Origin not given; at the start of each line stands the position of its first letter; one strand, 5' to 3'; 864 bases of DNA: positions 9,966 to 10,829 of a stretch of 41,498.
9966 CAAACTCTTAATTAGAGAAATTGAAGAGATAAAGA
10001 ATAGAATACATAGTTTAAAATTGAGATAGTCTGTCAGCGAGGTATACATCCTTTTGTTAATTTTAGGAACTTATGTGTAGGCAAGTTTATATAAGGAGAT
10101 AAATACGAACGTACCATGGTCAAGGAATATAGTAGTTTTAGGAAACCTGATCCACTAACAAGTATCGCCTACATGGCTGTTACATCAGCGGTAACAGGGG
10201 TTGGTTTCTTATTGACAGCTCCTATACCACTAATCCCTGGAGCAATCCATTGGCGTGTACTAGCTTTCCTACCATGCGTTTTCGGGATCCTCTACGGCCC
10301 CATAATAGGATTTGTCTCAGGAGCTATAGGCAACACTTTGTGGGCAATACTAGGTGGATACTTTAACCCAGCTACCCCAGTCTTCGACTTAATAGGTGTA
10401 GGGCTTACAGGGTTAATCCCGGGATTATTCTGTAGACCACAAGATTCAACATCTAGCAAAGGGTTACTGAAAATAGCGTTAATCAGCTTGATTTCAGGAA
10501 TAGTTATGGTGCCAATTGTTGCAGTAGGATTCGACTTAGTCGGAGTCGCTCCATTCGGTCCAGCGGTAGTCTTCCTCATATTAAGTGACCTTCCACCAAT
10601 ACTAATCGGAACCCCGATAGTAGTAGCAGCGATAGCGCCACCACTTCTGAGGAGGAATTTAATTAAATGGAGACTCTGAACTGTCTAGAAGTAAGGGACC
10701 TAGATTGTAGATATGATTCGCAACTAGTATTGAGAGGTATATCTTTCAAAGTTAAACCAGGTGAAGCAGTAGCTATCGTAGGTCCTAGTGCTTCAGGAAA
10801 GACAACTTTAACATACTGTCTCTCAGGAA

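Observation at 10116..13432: ECF-type importer operon fused to an Xpt/PurR-type phosphoribosyltransferase: candidate nucleobase uptake-and-salvage module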

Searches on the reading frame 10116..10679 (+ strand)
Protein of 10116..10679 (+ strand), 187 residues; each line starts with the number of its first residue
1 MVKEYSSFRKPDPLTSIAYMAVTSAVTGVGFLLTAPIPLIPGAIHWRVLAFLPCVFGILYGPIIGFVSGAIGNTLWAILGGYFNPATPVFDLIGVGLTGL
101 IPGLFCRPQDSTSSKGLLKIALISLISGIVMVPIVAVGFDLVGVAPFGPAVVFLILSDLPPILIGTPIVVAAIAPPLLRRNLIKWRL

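Call 3: search_protein_families(library=pfam, proteins=[window:10116-10679:+], max_evalue=0.1)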
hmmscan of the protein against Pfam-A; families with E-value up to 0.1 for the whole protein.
window:10116-10679:+ (187 aa): 1 family
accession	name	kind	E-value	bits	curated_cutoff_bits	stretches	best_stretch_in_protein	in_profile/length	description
PF07155.17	ECF-ribofla_trS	-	6.5e-12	46.2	26.7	1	16-142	6-129/172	ECF-type riboflavin transporter, S component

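Call 4: search_protein_families(library=ncbifam, proteins=[window:10116-10679:+], max_evalue=0.1)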
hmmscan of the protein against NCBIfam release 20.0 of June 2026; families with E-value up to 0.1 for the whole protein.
window:10116-10679:+ (187 aa): 3 families
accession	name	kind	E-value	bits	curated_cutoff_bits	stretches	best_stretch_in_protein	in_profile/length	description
NF010182.0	PRK13661.1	equivalog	0.00021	21.2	99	1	17-142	10-135/183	ECF-type riboflavin transporter substrate-binding protein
NF009461.0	PRK12821.1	equivalog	0.012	14.2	399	1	51-141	100-190/477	aspartyl/glutamyl-tRNA amidotransferase subunit C-like protein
TIGR04518.1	ECF_S_folT_fam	subfamily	0.086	12.6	60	1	49-130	35-114/163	folate family ECF transporter S component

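Call 8: find_homologous_proteins(query=window:10116-10679:+)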
Query window:10116-10679:+ (187 aa): 151 proteins with E <= 0.001 among 746 candidates; the best 120 are listed.
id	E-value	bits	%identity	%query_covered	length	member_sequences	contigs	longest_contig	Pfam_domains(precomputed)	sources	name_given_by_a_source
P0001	3.4e-109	381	96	100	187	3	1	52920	PF07155.18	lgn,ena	-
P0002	1.1e-100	353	86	100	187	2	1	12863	PF07155.18,PF12822.13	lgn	-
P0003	2.0e-99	349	85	100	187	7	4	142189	PF07155.18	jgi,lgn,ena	-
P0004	6.5e-99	348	84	100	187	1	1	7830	PF07155.18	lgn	-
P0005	5.3e-98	345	88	96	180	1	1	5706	PF07155.18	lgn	-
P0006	1.9e-95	336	81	100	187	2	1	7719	PF07155.18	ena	-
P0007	2.9e-95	336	80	100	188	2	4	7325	PF07155.18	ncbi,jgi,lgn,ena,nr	ncbi:MAG: histidine kinase [Thermoproteota archaeon]|jgi:energy-coupling factor transport system sub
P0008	1.6e-94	333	83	100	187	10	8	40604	PF07155.18,PF12822.13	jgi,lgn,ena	jgi:energy-coupling factor transport system substrate-specific component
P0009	9.1e-94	331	80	100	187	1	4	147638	PF07155.18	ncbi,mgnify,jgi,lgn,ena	mgnify:CR=1 FL=1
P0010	3.2e-93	329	83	100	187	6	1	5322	PF07155.18,PF12822.13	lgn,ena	-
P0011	6.0e-93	328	82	97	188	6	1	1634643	PF07155.18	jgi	jgi:energy-coupling factor transport system substrate-specific component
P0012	9.8e-93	328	81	100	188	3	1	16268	PF07155.18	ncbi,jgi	ncbi:MAG: ECF transporter S component [Candidatus Methanodesulfokora sp.]|jgi:energy-coupling factor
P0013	2.4e-91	323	79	100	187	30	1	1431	PF07155.18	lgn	-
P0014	2.7e-91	323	83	89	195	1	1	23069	PF07155.18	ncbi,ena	-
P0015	9.2e-91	321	77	100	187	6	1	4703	PF07155.18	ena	-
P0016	2.1e-90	320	79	95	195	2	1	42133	PF07155.18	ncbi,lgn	-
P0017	2.7e-90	320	76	100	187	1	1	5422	PF07155.18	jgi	-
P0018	2.7e-90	320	79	100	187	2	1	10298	PF07155.18,PF12822.13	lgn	-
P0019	5.0e-90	319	76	100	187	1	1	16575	PF07155.18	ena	-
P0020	8.4e-90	318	77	100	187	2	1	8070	PF07155.18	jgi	-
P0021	1.3e-89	317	81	95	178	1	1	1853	PF07155.18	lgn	-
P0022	1.9e-89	317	76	100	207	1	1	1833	PF07155.18,PF12822.13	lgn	-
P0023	3.7e-89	316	78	100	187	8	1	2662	PF07155.18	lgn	-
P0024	3.9e-89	316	75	99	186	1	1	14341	PF07155.18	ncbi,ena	-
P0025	7.6e-89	315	77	97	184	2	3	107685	PF07155.18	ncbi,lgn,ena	-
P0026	1.2e-88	314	75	100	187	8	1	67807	PF07155.18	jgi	-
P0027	2.4e-88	313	79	97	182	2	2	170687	PF07155.18,PF12822.13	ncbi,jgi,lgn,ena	-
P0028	2.8e-88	313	76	99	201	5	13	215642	PF07155.18,PF12822.13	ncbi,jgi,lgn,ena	-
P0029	3.6e-88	313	76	100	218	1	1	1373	PF07155.18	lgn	-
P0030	9.0e-88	311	78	95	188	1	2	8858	PF07155.18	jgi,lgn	-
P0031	1.6e-87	311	78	98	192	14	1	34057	PF07155.18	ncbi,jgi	ncbi:MAG: ECF transporter S component [Thermoproteota archaeon]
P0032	2.7e-87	310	76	91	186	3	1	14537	PF07155.18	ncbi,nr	ncbi:MAG: ECF transporter S component [Nitrososphaeria archaeon]|nr:ECF transporter S component [Nit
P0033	3.3e-87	310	74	100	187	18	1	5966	PF07155.18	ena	-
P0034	4.3e-87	309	78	98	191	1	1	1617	PF07155.18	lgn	-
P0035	1.0e-86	308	78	98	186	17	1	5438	PF07155.18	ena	-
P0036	1.5e-86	307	76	99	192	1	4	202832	PF07155.18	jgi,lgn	jgi:energy-coupling factor transport system substrate-specific component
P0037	1.7e-86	307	76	99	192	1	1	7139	PF07155.18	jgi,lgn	jgi:energy-coupling factor transport system substrate-specific component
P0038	1.7e-86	307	76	99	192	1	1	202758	PF07155.18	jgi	jgi:energy-coupling factor transport system substrate-specific component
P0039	1.7e-86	307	77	91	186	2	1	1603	PF07155.18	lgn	-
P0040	2.2e-86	307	75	99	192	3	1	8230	PF07155.18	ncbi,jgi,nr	ncbi:MAG: ECF transporter S component [Candidatus Verstraetearchaeota archaeon]|nr:ECF transporter S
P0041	2.4e-86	307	78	96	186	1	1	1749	PF07155.18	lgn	-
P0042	2.8e-86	306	77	97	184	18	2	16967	PF07155.18,PF12822.13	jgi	jgi:uncharacterized membrane protein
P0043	3.2e-86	306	75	100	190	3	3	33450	PF07155.18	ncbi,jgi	ncbi:MAG: ECF transporter S component [Thermoprotei archaeon]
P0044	3.9e-86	306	77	99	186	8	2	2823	PF07155.18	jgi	-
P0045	4.4e-86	306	76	97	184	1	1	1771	PF07155.18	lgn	-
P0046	4.9e-86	306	76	99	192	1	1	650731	PF07155.18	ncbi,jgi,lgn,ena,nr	ncbi:MAG: ECF transporter S component [Candidatus Verstraetearchaeota archaeon]|nr:ECF transporter S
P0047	7.1e-86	305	78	96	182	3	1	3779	PF07155.18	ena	-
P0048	1.1e-85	305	76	97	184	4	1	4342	PF07155.18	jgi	-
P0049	1.4e-85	304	72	100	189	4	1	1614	PF07155.18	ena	-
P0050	1.4e-85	304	76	95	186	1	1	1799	PF07155.18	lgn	-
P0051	2.6e-85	303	77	96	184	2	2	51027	PF07155.18,PF12822.13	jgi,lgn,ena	-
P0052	3.9e-85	303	74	99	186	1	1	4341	PF07155.18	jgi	-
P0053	5.2e-85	302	76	97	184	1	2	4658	PF07155.18,PF12822.13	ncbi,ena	ncbi:MAG: ECF transporter S component [Nitrososphaeria archaeon]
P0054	5.7e-85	302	75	99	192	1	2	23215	PF07155.18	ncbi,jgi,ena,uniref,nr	ncbi:MAG: histidine kinase [Candidatus Methanomethylicota archaeon]|jgi:energy-coupling factor trans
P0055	1.2e-84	301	75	97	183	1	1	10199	PF07155.18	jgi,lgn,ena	-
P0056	1.5e-84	301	77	97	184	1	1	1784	PF07155.18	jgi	jgi:energy-coupling factor transport system substrate-specific component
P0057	2.0e-84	300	73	98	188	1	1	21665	PF07155.18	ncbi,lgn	ncbi:MAG: ECF transporter S component [Sulfolobales archaeon]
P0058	6.5e-84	299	72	99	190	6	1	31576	PF07155.18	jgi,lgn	-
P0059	1.2e-83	298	75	99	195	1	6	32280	PF07155.18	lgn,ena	-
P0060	1.2e-83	298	75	99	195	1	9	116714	PF07155.18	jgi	-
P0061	1.3e-83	298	73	98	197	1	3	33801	PF07155.18,PF12822.13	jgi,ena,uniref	uniref:ECF transporter S component n=1 Tax=Fervidicoccus fontis TaxID=683846 RepID=A0A7J3ZLV8_9CREN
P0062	1.9e-83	297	76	96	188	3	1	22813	PF07155.18,PF12822.13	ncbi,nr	ncbi:MAG: ECF transporter S component [Candidatus Verstraetearchaeota archaeon]|nr:ECF transporter S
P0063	2.0e-83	297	76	96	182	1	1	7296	PF07155.18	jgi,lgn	-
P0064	2.4e-83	297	73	99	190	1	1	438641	PF07155.18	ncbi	ncbi:MAG: ECF transporter S component [Thermoprotei archaeon]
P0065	6.9e-83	295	68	99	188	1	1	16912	PF07155.18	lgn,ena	-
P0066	7.6e-83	295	75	99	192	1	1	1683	PF07155.18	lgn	-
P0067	1.1e-82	295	74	100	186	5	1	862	PF07155.18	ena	-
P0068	1.2e-82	295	76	97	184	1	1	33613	PF07155.18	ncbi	ncbi:MAG: ECF transporter S component [Nitrososphaeria archaeon]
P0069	1.7e-82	294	72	100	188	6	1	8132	PF07155.18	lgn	-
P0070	1.9e-82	294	72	100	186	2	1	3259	PF07155.18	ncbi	-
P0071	1.8e-81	291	72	98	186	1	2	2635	PF07155.18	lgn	-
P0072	3.6e-81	290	74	96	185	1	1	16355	PF07155.18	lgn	-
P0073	7.0e-81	289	71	96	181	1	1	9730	PF07155.18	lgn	-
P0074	1.7e-80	288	72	100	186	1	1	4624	PF07155.18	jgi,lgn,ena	-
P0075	2.3e-79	284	70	100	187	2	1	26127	PF07155.18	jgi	-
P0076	7.6e-79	282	73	97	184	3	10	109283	PF07155.18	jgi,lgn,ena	-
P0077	1.3e-78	281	80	87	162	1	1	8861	PF07155.18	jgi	-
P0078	6.5e-78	279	71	98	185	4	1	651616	PF07155.18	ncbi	-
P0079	9.3e-78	279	71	99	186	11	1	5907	PF07155.18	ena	-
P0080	1.2e-77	278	68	99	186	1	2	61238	PF07155.18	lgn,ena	-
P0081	3.5e-77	277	70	94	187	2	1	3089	PF07155.18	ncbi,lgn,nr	ncbi:TPA: histidine kinase [Candidatus Bathyarchaeota archaeon]|nr:histidine kinase [Candidatus Bath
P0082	2.4e-76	274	71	97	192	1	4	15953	PF07155.18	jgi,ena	jgi:energy-coupling factor transport system substrate-specific component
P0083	2.5e-76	274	71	97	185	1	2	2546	PF07155.18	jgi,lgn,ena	-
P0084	8.6e-76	272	68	96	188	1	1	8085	PF07155.18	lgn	-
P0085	1.8e-75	271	72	95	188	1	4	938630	PF07155.18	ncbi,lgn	ncbi:MAG: ECF transporter S component [Candidatus Aenigmatarchaeota archaeon]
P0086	3.9e-75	270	74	96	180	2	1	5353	PF07155.18,PF12822.13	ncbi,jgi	-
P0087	2.4e-74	268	72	95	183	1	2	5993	PF07155.18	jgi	jgi:energy-coupling factor transport system substrate-specific component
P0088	3.4e-74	267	71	95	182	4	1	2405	PF07155.18,PF12822.13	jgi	jgi:energy-coupling factor transport system substrate-specific component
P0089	4.0e-74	267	74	94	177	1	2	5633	PF07155.18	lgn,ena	-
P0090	1.3e-73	265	72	95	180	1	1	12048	PF07155.18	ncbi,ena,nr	ncbi:MAG: ECF transporter S component [Candidatus Aenigmarchaeota archaeon]|nr:ECF transporter S com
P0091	3.4e-73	264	75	91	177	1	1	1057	PF07155.18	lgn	-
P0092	5.3e-73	263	70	94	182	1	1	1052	PF07155.18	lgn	-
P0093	7.2e-73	263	70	95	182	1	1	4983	PF07155.18,PF12822.13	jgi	jgi:energy-coupling factor transport system substrate-specific component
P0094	7.7e-73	263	69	95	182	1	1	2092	PF07155.18,PF12822.13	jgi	-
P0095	9.3e-73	262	70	95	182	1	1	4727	PF07155.18,PF12822.13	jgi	jgi:energy-coupling factor transport system substrate-specific component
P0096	1.7e-72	261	65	99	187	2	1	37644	PF07155.18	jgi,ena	-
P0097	2.4e-72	261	69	95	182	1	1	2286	PF07155.18,PF12822.13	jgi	jgi:energy-coupling factor transport system substrate-specific component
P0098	3.9e-72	260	69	95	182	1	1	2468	PF07155.18,PF12822.13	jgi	jgi:energy-coupling factor transport system substrate-specific component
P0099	4.3e-72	260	73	93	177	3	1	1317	PF07155.18,PF12822.13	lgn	-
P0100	4.7e-72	260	72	91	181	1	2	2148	PF07155.18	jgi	jgi:energy-coupling factor transport system substrate-specific component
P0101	4.8e-72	260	68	95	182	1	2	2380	PF07155.18,PF12822.13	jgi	jgi:energy-coupling factor transport system substrate-specific component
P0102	7.7e-72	259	73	91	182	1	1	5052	PF07155.18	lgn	-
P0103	9.9e-72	259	74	91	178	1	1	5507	PF07155.18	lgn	-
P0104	1.0e-71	259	68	95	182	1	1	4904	PF07155.18,PF12822.13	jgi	jgi:energy-coupling factor transport system substrate-specific component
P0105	2.9e-71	257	67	99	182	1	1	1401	PF07155.18,PF12822.13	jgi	jgi:energy-coupling factor transport system substrate-specific component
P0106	3.7e-71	257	68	95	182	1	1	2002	PF07155.18,PF12822.13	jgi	jgi:energy-coupling factor transport system substrate-specific component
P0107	4.2e-71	257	69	93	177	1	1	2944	PF07155.18,PF12822.13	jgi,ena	-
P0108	5.1e-71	257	67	99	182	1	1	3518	PF07155.18,PF12822.13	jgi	-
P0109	6.6e-71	256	70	93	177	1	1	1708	PF07155.18,PF12822.13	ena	-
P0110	6.8e-71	256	71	93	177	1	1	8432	PF07155.18,PF12822.13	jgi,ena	-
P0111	9.2e-71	256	69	93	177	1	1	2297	PF07155.18,PF12822.13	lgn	-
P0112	9.4e-71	256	69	93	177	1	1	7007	PF07155.18,PF12822.13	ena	-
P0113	1.1e-70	256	67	99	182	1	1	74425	PF07155.18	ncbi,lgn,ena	-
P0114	1.2e-70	255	72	93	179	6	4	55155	PF07155.18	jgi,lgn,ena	-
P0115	1.3e-70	255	74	91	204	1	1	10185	PF07155.18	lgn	-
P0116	1.7e-70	255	69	93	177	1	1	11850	PF07155.18,PF12822.13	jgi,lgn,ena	-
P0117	2.9e-70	254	68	91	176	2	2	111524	PF07155.18,PF12822.13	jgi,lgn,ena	-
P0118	4.5e-70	254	68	95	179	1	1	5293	PF07155.18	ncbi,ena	-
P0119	5.0e-70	253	68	95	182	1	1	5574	PF07155.18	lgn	-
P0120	8.9e-70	253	68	96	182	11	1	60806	PF07155.18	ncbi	ncbi:MAG: ECF transporter S component [Candidatus Bathyarchaeia archaeon]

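Call 12: find_encoding_contigs(protein=P0085, flank=6000, max_places=2)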
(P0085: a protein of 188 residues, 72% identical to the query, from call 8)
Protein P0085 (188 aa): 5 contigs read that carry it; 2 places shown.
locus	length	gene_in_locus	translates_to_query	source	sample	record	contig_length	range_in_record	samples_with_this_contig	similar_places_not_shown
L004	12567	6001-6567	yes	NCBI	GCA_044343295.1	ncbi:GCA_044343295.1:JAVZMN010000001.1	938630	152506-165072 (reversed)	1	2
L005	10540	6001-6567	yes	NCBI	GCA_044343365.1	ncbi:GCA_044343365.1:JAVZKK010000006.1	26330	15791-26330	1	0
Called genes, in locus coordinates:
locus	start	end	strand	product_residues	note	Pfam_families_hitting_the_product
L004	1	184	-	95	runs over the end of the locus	PF00428:Ribosomal_60s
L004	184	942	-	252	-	PF00466:Ribosomal_L10, PF17777:RL10P_insert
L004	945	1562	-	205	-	PF00687:Ribosomal_L1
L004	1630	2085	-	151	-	-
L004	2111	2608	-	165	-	PF03946:Ribosomal_L11_N, PF00298:Ribosomal_L11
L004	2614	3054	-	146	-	PF03439:Spt5-NGN, PF00467:KOW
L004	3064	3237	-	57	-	PF00584:SecE (weak)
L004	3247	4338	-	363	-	PF00091:Tubulin, PF12327:FtsZ_C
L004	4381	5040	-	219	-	PF00254:FKBP_C, PF22199:FKBP26_IF, PF18046:FKBP26_C (weak)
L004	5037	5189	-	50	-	-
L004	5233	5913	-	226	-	PF01902:Diphthami_syn_2_N, PF28410:Diphthami_syn_2_C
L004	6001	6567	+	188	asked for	PF07155:ECF-ribofla_trS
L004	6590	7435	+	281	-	PF00005:ABC_tran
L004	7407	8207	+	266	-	PF00005:ABC_tran, PF02463:SMC_N (faint), PF13173:AAA_14 (faint), PF13304:AAA_21 (weak)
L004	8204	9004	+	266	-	PF02361:CbiQ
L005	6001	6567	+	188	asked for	PF07155:ECF-ribofla_trS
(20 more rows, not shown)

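Call 15: search_solved_structures(query=window:10116-10679:+, max_evalue=1, show_alignments=2)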
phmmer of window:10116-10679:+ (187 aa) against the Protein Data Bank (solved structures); distinct sequences matched with E-value up to 1: 0.

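Call 27: find_related_loci(query=A1, collection=genome_contigs, flank=10000)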
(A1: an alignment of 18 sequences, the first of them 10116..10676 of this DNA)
Query A1 (187 aa) in genome_contigs; peptide patterns used: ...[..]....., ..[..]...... (x = any residue, [..] = any of these).
91 stretches matched a pattern; 49 encode a relative of the query (tblastn E <= 1e-3); 49 distinct loci.
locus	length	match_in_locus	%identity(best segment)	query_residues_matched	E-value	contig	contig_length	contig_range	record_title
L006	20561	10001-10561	83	1-187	8e-104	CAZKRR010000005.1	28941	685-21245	MAG TPA_asm: uncultured Nitrososphaeria archaeon isolate SRP104967_co1_24 genome assembly, contig: NODE_523_length_28941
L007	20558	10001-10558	87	1-186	2e-103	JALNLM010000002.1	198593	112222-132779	MAG: Candidatus Geocrenenecus huangii isolate ZZQ.bins.13.201803 NODE_41_length_198593_cov_22.351551, whole genome shotg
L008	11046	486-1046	83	1-187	4e-103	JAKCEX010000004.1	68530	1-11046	MAG: Candidatus Geocrenenecus arthurdayi isolate LGB-05.bin.6 NODE_95_length_68530_cov_89.894911, whole genome shotgun s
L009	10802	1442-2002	83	1-187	4e-98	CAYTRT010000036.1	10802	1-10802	MAG TPA_asm: uncultured Nitrososphaeria archaeon isolate SRP104967_co1_41 genome assembly, contig: NODE_2083_length_1080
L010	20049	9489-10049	80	1-187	2e-97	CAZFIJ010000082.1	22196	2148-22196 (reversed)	MAG TPA_asm: uncultured Nitrososphaerota archaeon isolate binchicken_co25_126 genome assembly, contig: k141_103223, whol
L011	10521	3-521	88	15-187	4e-97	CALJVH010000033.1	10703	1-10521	MAG: uncultured archaeon isolate S1_Bin_METABAT__142_1 genome assembly, contig: c_000000375357, whole genome shotgun seq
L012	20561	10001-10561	79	1-187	4e-95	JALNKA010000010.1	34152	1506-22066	MAG: Candidatus Wolframiiraptor sinensis isolate GMQP.bins.13.201907 NODE_246_length_34152_cov_24.198442, whole genome s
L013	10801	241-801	78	1-187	4e-95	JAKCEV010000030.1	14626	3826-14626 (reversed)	MAG: Candidatus Wolframiiraptor allenii isolate LGB-01.bin.22 NODE_675_length_14626_cov_18.170288, whole genome shotgun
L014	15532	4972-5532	79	1-187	2e-94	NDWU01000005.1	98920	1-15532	MAG: Candidatus Terraquivivens tikiterensis isolate NZ13-MG1 contig_220_4, whole genome shotgun sequence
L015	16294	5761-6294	79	10-187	2e-93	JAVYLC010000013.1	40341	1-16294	MAG: Nitrososphaerota archaeon isolate BF2_201808_bins_8 BF2_201808_bins_8_scaffold_13, whole genome shotgun sequence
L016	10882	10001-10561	78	1-187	1e-92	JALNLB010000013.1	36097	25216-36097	MAG: Candidatus Terraquivivens ruidianensis isolate JZ-2.bins.210.201808 NODE_1902_length_36097_cov_1.330664, whole geno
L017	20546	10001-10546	79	6-187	3e-92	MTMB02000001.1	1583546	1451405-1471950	MAG: Candidatus Geothermarchaeum rappei isolate JdFR-14 NRA7_48_2_length_1583546_cov_39, whole genome shotgun sequence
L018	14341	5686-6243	75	2-187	4e-92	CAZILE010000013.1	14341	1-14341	MAG TPA_asm: uncultured Nitrososphaeria archaeon isolate binchicken_co6_528 genome assembly, contig: NODE_4719_length_14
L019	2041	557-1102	77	6-187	4e-96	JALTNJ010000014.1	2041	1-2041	MAG: Nitrososphaeria archaeon isolate S139_metabat2_scaf2bin.113 S139_NODE_107172_length_2041_cov_3.961860, whole genome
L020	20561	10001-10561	78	1-187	2e-91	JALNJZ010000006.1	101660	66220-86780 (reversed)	MAG: Candidatus Terraquivivens tengchongensis isolate GMQP.bins.8.201907 NODE_51_length_101660_cov_1.953838, whole genom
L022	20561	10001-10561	74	1-187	3e-91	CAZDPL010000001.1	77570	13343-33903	MAG TPA_asm: uncultured Nitrososphaeria archaeon isolate binchicken_co184_688 genome assembly, contig: NODE_306_length_7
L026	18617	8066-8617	77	4-187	5e-90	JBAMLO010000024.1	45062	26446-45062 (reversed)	MAG: Nitrososphaera sp. isolate MAG7 ExploCarb_3808S_S2_236_length_45062_cov_9, whole genome shotgun sequence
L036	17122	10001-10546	75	6-187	1e-87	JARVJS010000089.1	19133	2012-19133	MAG: Nitrososphaeria archaeon isolate DRTY7.bin_36 NODE_529_length_19133_cov_10.2688, whole genome shotgun sequence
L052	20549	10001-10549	59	4-186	3e-65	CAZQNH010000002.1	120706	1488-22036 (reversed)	MAG TPA_asm: uncultured Halobacteriales archaeon isolate SRP185896_co1_372 genome assembly, contig: NODE_19_length_12070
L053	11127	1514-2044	63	10-186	2e-64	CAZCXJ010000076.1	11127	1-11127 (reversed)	MAG TPA_asm: uncultured Candidatus Halobonum sp. isolate SRP185896_co1_236 genome assembly, contig: NODE_4433_length_111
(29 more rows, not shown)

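Call 62: predict_structure(alignment_id=A1)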
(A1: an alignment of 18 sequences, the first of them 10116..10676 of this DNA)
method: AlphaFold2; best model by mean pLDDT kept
length: 187 residues; sequences in the alignment: 18
mean_pLDDT: 89.9   pTM: 0.87
mean pLDDT of the five models: 89.9, 89.9, 87.8, 83.9, 82.4
residues with pLDDT >= 90: 126; 70-90: 52; 50-70: 5; < 50: 4
segments of 3 or more residues with pLDDT < 50: 1-4
pLDDT, mean of each block of 10 residues (from residue 1): 61 93 95 77 79 97 96 90 81 93 96 97 98 94 92 94 97 93 84
secondary structure, 60 per line:
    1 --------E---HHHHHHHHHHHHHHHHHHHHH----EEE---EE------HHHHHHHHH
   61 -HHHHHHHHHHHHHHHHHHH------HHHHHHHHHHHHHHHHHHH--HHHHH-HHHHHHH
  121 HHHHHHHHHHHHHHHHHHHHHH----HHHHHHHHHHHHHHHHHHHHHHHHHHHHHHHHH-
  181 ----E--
elements in order: H13-33 E38-40 H52-60 H62-80 H87-105 H108-112 H114-142 H147-179

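Call 64: find_encoding_contigs(protein=P0061, flank=7000, max_places=2)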
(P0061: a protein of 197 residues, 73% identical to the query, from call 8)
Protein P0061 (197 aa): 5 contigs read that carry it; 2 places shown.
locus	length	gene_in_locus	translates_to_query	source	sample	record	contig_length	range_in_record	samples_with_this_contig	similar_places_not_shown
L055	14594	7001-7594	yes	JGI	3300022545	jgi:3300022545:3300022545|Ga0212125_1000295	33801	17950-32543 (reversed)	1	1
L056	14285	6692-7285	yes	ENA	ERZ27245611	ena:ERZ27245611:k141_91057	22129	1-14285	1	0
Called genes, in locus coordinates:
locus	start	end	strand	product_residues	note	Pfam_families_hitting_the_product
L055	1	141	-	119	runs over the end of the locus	PF01927:Mut7-C (weak), PF18478:PIN_10, PF18480:DUF5615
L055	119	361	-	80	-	PF04255:DUF433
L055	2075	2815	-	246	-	-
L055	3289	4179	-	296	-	PF00924:MS_channel_2nd, PF21082:MS_channel_3rd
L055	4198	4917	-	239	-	PF04254:DUF432 (weak)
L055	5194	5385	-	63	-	-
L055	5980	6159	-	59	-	-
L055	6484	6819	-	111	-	-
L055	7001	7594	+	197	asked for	PF07155:ECF-ribofla_trS, PF12822:ECF_trnsprt (weak)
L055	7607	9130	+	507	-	PF13191:AAA_16 (faint), PF00005:ABC_tran, PF00931:NB-ARC (faint), PF01078:Mg_chelatase (faint), PF02463:SMC_N (faint), PF13175:AAA_15 (faint), PF13401:AAA_22 (faint), PF00005:ABC_tran, +3 more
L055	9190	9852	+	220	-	PF02361:CbiQ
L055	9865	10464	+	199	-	PF00156:Pribosyltran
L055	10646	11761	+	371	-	-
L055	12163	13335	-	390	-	PF07690:MFS_1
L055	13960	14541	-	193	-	PF00583:Acetyltransf_1, PF13718:GNAT_acetyltr_2 (faint), PF13508:Acetyltransf_7 (weak)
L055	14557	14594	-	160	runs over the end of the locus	PF05127:NAT10_TcmA_helicase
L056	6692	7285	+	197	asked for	PF07155:ECF-ribofla_trS, PF12822:ECF_trnsprt (weak)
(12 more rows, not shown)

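Call 65: find_encoding_contigs(protein=P0057, flank=7000, max_places=1)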
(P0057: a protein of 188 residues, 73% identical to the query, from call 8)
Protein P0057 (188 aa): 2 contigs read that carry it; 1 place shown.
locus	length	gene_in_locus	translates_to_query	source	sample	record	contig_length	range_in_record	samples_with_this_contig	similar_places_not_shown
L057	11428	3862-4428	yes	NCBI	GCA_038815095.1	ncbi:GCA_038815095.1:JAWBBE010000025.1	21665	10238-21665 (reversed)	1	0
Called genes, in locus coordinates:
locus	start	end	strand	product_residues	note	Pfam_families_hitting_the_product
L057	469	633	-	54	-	-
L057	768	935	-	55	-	PF27234:MJ0013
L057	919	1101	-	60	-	-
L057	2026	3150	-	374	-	PF01637:ATPase_2, PF13173:AAA_14 (faint), PF21100:WHD_MCM (weak)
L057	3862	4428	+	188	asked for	PF07155:ECF-ribofla_trS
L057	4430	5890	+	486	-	PF02463:SMC_N (faint), PF00005:ABC_tran, PF01078:Mg_chelatase (faint), PF13304:AAA_21 (faint), PF00005:ABC_tran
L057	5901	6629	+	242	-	PF02361:CbiQ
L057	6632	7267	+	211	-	PF00156:Pribosyltran (weak)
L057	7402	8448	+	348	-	PF06849:DUF1246, PF06973:DUF1297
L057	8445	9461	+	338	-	PF06849:DUF1246, PF06973:DUF1297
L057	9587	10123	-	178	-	PF22769:DCD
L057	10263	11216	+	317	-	PF08240:ADH_N, PF00107:ADH_zinc_N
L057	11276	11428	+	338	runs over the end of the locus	PF00348:polyprenyl_synt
